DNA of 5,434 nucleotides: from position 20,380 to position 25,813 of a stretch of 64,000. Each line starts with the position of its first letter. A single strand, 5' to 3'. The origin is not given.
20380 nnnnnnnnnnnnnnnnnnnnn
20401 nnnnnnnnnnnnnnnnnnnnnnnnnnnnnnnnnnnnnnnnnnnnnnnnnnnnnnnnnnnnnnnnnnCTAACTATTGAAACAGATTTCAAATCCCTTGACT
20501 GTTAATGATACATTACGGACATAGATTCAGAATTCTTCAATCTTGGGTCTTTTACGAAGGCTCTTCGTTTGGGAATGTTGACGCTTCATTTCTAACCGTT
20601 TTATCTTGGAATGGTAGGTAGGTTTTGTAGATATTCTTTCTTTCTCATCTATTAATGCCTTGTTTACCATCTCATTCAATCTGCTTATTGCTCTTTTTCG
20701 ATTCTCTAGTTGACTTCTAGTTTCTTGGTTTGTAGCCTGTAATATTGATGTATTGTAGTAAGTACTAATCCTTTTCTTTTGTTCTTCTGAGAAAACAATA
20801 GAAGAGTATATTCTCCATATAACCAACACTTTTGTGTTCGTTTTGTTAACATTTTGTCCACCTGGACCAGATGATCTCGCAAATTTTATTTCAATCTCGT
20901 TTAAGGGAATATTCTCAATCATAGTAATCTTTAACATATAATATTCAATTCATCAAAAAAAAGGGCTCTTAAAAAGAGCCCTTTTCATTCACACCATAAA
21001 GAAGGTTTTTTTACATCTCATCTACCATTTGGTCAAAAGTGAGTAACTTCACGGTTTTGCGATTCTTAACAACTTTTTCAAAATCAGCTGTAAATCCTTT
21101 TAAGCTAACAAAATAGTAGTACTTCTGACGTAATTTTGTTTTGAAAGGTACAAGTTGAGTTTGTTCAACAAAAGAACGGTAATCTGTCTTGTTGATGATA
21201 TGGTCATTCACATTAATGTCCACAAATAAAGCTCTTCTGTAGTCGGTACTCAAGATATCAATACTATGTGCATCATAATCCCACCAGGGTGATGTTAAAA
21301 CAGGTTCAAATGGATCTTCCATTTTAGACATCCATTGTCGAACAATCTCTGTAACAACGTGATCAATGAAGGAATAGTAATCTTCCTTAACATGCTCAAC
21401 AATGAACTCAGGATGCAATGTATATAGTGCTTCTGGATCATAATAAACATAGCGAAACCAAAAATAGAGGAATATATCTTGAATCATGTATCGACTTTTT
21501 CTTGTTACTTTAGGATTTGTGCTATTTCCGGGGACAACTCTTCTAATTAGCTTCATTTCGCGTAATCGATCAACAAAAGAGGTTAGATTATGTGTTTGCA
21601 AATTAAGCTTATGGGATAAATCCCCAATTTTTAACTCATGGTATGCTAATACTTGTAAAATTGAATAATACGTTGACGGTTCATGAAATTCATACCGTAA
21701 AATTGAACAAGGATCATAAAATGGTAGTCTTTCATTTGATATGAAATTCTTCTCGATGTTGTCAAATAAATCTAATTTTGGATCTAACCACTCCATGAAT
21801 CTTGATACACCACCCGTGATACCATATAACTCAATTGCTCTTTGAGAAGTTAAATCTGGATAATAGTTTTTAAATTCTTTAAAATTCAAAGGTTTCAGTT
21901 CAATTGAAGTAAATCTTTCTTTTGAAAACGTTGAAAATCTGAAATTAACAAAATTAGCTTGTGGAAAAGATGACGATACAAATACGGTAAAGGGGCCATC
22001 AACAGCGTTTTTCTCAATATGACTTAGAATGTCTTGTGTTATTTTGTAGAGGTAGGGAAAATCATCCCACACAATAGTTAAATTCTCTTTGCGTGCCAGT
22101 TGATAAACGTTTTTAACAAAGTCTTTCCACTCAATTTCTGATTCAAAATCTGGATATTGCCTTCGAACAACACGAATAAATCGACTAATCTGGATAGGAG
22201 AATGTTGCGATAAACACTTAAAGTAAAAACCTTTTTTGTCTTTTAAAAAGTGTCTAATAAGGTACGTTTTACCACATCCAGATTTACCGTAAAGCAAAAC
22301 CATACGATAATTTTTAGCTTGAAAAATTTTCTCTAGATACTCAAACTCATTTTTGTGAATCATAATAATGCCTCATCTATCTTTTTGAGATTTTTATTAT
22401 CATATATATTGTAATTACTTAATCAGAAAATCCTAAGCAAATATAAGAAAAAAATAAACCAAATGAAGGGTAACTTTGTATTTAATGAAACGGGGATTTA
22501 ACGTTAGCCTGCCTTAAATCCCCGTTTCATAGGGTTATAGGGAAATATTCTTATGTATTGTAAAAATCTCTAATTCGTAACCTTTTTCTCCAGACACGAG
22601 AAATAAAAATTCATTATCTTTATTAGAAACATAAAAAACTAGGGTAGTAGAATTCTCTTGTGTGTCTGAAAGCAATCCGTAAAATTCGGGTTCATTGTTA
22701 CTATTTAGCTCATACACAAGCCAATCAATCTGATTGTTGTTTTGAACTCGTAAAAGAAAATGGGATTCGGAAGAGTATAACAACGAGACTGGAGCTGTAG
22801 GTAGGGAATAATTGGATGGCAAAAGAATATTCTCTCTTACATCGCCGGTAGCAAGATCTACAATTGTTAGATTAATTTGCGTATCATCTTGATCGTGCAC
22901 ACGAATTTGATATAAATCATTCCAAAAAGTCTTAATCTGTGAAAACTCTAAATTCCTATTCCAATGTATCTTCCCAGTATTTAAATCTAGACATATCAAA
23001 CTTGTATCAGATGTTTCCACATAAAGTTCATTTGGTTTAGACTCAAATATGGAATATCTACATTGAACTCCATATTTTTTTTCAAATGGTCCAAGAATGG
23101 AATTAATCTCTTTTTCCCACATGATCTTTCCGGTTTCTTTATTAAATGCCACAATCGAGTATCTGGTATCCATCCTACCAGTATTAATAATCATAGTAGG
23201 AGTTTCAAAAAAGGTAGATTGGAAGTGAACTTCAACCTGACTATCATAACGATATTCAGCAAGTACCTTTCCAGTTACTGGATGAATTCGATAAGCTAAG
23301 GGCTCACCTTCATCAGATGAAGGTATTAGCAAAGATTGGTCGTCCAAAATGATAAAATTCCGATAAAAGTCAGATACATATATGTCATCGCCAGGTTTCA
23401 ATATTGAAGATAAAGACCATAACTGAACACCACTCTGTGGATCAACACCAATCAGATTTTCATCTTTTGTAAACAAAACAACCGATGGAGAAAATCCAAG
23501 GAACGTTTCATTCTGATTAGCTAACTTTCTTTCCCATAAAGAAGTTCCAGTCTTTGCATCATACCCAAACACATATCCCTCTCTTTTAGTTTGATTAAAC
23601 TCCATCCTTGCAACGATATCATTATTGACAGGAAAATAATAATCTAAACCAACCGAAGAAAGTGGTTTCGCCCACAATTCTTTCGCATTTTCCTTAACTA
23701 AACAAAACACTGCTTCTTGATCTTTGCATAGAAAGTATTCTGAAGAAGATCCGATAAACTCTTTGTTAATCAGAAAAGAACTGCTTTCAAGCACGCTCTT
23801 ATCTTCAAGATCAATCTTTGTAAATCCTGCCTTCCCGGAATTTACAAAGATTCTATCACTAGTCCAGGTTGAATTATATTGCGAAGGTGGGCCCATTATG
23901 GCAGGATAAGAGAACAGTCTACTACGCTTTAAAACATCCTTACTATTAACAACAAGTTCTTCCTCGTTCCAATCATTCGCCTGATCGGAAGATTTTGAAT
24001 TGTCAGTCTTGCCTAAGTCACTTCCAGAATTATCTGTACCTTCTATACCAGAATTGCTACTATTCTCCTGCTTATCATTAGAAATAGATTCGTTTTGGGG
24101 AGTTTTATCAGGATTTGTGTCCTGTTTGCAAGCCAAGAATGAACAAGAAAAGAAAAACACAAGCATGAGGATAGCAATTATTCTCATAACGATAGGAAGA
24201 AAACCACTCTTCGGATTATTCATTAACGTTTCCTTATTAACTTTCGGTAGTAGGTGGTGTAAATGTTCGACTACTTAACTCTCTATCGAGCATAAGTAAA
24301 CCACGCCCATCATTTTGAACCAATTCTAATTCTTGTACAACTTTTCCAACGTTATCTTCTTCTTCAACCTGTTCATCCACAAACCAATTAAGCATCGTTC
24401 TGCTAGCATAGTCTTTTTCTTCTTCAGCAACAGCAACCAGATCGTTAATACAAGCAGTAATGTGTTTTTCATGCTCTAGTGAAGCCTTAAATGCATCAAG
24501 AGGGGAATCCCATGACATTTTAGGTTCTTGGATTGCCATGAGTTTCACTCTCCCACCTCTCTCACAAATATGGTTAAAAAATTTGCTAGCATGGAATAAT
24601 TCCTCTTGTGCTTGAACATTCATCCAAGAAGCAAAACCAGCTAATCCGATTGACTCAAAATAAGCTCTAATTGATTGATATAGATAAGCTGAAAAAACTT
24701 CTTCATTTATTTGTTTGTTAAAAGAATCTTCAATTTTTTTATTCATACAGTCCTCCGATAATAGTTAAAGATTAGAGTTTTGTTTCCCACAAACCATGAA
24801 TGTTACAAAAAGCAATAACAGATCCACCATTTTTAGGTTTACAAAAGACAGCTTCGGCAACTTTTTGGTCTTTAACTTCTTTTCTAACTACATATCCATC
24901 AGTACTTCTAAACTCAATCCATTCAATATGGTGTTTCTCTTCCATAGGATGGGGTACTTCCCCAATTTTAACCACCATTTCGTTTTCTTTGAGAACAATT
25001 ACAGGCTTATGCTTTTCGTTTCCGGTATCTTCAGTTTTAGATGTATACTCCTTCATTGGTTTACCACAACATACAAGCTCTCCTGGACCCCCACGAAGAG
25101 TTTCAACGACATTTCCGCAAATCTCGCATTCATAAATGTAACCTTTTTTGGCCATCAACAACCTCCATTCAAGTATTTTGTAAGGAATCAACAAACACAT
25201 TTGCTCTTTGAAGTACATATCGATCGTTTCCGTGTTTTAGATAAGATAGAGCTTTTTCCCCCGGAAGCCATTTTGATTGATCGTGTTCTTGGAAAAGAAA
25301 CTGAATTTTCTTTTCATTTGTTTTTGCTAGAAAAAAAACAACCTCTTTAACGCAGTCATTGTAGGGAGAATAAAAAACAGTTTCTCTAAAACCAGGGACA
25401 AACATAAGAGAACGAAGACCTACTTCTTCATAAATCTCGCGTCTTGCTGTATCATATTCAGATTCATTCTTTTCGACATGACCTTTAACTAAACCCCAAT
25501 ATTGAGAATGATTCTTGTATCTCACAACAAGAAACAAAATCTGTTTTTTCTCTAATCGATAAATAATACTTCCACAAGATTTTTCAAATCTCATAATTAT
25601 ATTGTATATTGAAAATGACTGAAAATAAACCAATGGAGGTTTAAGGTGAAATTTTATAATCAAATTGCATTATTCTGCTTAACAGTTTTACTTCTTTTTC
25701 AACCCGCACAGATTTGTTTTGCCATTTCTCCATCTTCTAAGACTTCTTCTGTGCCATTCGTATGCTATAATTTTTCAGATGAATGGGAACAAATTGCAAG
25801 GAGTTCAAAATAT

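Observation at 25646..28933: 1095-aa subtilase with a PA domain and a C-terminal dockerin-like double calcium-loop module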

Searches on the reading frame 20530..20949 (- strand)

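Call 68: search_protein_families(library=pfam, proteins=[window:20530-20949:-], max_evalue=0.001)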
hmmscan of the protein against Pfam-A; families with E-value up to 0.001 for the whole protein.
window:20530-20949:- (140 aa): 1 family
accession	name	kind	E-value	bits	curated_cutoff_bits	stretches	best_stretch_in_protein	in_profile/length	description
PF00472.26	RF-1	-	2.7e-17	63.2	35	1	13-131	6-115/116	RF-1 domain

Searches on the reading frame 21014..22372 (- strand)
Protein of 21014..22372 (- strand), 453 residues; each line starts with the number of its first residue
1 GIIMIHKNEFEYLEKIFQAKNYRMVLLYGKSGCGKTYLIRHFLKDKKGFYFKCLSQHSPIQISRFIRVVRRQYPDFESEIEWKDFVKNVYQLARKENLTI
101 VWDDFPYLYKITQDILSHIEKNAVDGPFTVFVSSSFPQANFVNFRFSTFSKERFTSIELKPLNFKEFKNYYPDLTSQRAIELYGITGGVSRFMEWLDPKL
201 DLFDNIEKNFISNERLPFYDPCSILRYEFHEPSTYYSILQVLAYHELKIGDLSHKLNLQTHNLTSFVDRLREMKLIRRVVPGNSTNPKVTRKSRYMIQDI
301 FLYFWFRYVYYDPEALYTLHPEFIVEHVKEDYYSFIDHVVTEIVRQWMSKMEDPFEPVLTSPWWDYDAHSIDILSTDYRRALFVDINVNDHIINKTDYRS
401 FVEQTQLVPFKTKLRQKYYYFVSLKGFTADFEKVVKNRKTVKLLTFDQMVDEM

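Call 38: search_protein_families(library=pfam, proteins=[window:21014-22372:-], max_evalue=0.01)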
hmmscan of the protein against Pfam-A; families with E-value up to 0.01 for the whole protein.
window:21014-22372:- (453 aa): 11 families
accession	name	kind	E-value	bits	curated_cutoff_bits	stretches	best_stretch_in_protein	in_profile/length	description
PF01637.24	ATPase_2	-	3.7e-09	37.2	33.2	1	8-188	6-217/225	ATPase domain predominantly from Archaea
PF03008.20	DUF234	-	4.9e-07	30.5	22.5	1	305-387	1-88/100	Archaea bacterial proteins of unknown function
PF13173.12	AAA_14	-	4e-06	27.3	27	1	22-167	2-128/129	AAA domain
PF13191.12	AAA_16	-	5.2e-05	24.2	32.6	1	12-56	15-57/167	AAA ATPase domain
PF13479.12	AAA_24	-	9.5e-05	22.8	27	1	23-112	3-80/195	AAA domain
PF13401.12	AAA_22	-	0.00021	22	27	1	22-116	5-101/130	AAA domain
PF12775.13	AAA_7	-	0.0054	16.7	25.8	0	19-47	30-58/181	P-loop containing dynein motor region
PF05729.18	NACHT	-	0.006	16.9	26.7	0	23-45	1-23/167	NACHT domain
PF01047.28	MarR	-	0.0066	16.8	24.6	0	236-278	6-49/59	MarR family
PF05621.17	TniB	-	0.0069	16.3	22.4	0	9-47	22-60/189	Bacterial TniB protein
PF20720.3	nSTAND3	-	0.0098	16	27.2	0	20-66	15-61/155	Novel STAND NTPase 3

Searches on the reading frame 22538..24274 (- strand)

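Call 38: search_protein_families(library=pfam, proteins=[window:22538-24274:-], max_evalue=0.01)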
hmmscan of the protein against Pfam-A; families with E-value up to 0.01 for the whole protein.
window:22538-24274:- (579 aa): 5 families
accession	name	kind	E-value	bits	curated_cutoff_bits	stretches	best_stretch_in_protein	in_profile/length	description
PF13360.13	PQQ_2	-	2.9e-25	89.7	27.6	3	196-439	12-232/233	Outer membrane protein assembly factor BamB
PF23727.1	Beta-prop_FAM234A_B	-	3.1e-08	33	26.4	0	374-466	54-142/467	FAM234A/B beta-propeller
PF01011.28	PQQ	-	2.1e-06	27.2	26.7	0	353-436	47-136/595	Glucose/ethanol/alcohol dehydrogenase, beta-propeller domain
PF13570.13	Beta-prop_ACSF4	-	3.2e-05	23.9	133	1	232-449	70-260/329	Beta-alanine-activating enzyme, beta-propeller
PF25293.1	Beta-prop_EMC1_N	-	0.0096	16.1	34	0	376-451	89-156/219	EMC1 N-terminal beta-propeller domain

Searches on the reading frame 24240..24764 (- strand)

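Call 68: search_protein_families(library=pfam, proteins=[window:24240-24764:-], max_evalue=0.001)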
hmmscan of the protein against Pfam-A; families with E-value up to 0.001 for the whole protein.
window:24240-24764:- (175 aa): 1 family
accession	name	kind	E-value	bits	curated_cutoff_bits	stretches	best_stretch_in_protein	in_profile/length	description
PF00210.30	Ferritin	-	1.2e-42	145.6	24.5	1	15-148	4-141/142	Ferritin-like domain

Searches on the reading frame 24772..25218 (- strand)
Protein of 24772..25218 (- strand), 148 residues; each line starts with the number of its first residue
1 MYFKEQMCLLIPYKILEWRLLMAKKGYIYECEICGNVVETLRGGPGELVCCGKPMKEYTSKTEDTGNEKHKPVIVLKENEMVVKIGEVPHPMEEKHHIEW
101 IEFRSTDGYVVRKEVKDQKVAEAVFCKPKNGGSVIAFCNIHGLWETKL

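Call 68: search_protein_families(library=pfam, proteins=[window:24772-25218:-], max_evalue=0.001)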
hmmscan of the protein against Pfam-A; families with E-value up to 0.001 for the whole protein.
window:24772-25218:- (148 aa): 2 families
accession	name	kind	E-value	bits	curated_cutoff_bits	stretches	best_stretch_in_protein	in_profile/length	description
PF01880.24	Desulfoferrodox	-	1.4e-16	61.2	22.2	1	63-146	2-97/98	Desulfoferrodoxin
PF06397.17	Desulfoferrod_N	-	1.4e-14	53.8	23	1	24-56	2-34/36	Desulfoferrodoxin, N-terminal domain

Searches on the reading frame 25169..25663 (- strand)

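Call 68: search_protein_families(library=pfam, proteins=[window:25169-25663:-], max_evalue=0.001)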
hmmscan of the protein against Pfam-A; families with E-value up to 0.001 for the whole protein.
window:25169-25663:- (164 aa): 1 family
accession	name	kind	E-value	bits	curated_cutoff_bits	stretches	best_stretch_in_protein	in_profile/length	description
PF00293.34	NUDIX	-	7.6e-16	58.8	21.1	1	36-151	11-131/134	NUDIX domain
